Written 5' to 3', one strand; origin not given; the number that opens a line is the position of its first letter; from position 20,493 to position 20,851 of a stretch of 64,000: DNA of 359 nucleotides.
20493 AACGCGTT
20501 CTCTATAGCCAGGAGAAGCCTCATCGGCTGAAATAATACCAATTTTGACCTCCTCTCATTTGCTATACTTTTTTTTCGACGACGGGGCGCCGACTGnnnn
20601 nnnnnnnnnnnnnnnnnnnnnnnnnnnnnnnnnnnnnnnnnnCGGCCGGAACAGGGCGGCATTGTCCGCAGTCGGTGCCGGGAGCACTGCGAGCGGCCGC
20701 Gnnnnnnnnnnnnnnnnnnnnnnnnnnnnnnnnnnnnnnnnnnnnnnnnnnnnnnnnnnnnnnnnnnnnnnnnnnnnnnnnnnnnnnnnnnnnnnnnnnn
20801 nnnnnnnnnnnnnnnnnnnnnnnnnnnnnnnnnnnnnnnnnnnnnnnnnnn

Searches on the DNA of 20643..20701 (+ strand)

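Call 27: build_rna_model(alignment_id=A3, structure=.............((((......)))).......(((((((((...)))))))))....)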
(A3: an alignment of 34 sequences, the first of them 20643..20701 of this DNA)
Model R1 built from alignment A3 (34 sequences, 59 columns); structure: as given.
model positions 59; base pairs 13; branch points 1; effective number of sequences 2.71; information 0.945 bits per position. Calibrated on 0.2 Mb of random sequence (short: E-values are rough).
structure used (alignment columns):
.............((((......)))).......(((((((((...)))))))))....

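Call 28: search_with_rna_model(model_id=R1, source=window, filters=off, max_evalue=10, show_alignments=8)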
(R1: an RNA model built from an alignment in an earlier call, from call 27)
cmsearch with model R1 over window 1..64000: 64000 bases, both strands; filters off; matches with E-value up to 10: 85.
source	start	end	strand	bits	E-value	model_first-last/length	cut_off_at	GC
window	56399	56457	-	80.8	9.1e-17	1-59/59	no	0.71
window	20643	20701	+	80.7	9.3e-17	1-59/59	no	0.76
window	56970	57028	+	79.3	2e-16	1-59/59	no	0.78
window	60245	60303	-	78.1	3.7e-16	1-59/59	no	0.73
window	57285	57344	+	48.1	2.5e-09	1-59/59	no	0.68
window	57316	57371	-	34.2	3.6e-06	1-59/59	no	0.73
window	57144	57213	-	20.2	0.0054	1-59/59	no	0.73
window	57348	57391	+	16.4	0.04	1-59/59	no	0.82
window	43259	43321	+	13.6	0.17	1-59/59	no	0.75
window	37442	37514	-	12.5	0.31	1-59/59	no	0.75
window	37222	37262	-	12.3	0.34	1-59/59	no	0.68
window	18495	18532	-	12.2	0.37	1-59/59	no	0.79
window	50388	50409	-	12.1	0.37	34-55/59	no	0.82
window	40254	40314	+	11.6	0.49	1-59/59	no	0.69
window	21930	21970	+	10.7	0.8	1-59/59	no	0.8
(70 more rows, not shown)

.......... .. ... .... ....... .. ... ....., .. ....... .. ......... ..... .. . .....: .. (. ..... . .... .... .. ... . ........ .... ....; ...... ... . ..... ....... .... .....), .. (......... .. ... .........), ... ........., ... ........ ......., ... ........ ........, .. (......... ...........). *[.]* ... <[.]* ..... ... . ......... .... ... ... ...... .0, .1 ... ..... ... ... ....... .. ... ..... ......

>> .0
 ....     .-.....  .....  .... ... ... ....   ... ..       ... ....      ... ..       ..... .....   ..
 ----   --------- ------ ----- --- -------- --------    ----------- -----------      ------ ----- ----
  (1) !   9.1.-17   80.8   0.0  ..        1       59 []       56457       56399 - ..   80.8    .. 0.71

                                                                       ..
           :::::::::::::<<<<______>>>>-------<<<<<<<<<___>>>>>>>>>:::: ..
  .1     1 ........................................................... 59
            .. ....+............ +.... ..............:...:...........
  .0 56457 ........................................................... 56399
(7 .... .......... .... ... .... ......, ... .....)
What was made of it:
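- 20647..20697 (+): Type-A unit at the 5' end of ORF 20597-22252. Call 28 (80.7 bits).
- Checked: The left part of the outer unit scores 48.1 bits (E = 2.5e-9) and the right part 16.4 bits (E = 0.04) (calls 27-28).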

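Call 29: search_with_rna_model(model_id=R1, sources=[L004, L005, L006, L007, L008, L009, L010, L011, L013, L014, L015, L016, L017, L019, L020, L021, L022, L023, L024, L025, L026, L027, L028, L029, L030, L031, L032, L034, L035], max_evalue=0.01, make_alignment=true)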
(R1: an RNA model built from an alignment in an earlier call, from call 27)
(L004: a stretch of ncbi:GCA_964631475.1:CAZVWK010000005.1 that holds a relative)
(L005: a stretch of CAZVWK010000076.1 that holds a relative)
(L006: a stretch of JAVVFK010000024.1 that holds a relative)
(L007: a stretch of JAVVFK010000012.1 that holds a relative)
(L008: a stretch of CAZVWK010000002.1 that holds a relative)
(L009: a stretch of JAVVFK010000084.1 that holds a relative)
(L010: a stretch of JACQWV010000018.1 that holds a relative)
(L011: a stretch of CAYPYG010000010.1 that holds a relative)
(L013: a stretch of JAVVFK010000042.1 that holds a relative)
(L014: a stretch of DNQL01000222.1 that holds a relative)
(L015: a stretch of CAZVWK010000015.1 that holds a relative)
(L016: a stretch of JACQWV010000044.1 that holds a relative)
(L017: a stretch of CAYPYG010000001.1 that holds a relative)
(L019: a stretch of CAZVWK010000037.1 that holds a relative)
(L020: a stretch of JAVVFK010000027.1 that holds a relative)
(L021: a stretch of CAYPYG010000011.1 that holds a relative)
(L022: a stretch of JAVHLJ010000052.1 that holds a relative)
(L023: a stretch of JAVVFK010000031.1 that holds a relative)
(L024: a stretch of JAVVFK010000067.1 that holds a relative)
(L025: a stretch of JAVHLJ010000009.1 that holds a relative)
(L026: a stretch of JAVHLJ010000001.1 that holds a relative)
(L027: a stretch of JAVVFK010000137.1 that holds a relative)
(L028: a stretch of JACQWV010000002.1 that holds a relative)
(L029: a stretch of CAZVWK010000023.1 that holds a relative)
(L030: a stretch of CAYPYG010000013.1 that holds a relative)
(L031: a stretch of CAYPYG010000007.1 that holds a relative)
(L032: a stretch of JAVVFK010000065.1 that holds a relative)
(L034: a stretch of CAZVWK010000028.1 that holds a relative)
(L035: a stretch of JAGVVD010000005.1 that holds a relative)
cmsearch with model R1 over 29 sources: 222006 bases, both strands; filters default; matches with E-value up to 0.01: 34.
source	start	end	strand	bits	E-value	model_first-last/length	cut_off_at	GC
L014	1659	1717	-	86.4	1.6e-17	1-59/59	no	0.73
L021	2664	2722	+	86.4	1.7e-17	1-59/59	no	0.76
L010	3426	3484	+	85.9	2.1e-17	1-59/59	no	0.71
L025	2166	2224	+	85.8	2.3e-17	1-59/59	no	0.73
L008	6160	6218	+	85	3.4e-17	1-59/59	no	0.75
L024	6343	6401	+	84.7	3.9e-17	1-59/59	no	0.73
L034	5624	5682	-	83.9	6e-17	1-59/59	no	0.78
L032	4165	4223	+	83.9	6.1e-17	1-59/59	no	0.76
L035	213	271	-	83.3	8.2e-17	1-59/59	no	0.75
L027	2541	2599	-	83.2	8.9e-17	1-59/59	no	0.76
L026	6726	6784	-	82.7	1.1e-16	1-59/59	no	0.76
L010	3528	3586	+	82.6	1.2e-16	1-59/59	no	0.69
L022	6587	6645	-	82.6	1.2e-16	1-59/59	no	0.75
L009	61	119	-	82.4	1.4e-16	1-59/59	no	0.75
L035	1008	1066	+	82.4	1.4e-16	1-59/59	no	0.75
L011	3083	3141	-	82.2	1.5e-16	1-59/59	no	0.76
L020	4808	4866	+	81.6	2e-16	1-59/59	no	0.76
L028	199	257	-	81.5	2.1e-16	1-59/59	no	0.78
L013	5548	5606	+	81.2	2.5e-16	1-59/59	no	0.73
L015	1229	1287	+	81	2.8e-16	1-59/59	no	0.78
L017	995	1053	+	80.7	3.3e-16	1-59/59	no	0.75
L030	1914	1972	+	80.5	3.6e-16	1-59/59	no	0.8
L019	4152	4210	-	79.3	6.6e-16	1-59/59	no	0.78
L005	4332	4390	+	79.3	6.7e-16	1-59/59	no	0.78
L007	2668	2726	+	78.6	9.7e-16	1-59/59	no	0.76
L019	5616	5674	+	78.3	1.1e-15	1-59/59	no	0.78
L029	44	102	-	78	1.3e-15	1-59/59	no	0.76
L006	6544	6602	-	77.5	1.8e-15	1-59/59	no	0.78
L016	183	241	+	77.3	2e-15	1-59/59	no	0.75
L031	3238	3296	+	76.6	2.8e-15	1-59/59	no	0.76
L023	4675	4733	-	73.8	1.2e-14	1-59/59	no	0.81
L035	2628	2686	+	73.6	1.4e-14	1-59/59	no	0.75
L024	6771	6829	+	62.3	5e-12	1-59/59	no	0.75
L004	10040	10103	-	38.4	1.3e-06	1-59/59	no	0.77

Alignment A4: 34 matches aligned to the model, 67 columns, each read 5' to 3' on its own strand. Consensus structure (alignment columns), stored with it:
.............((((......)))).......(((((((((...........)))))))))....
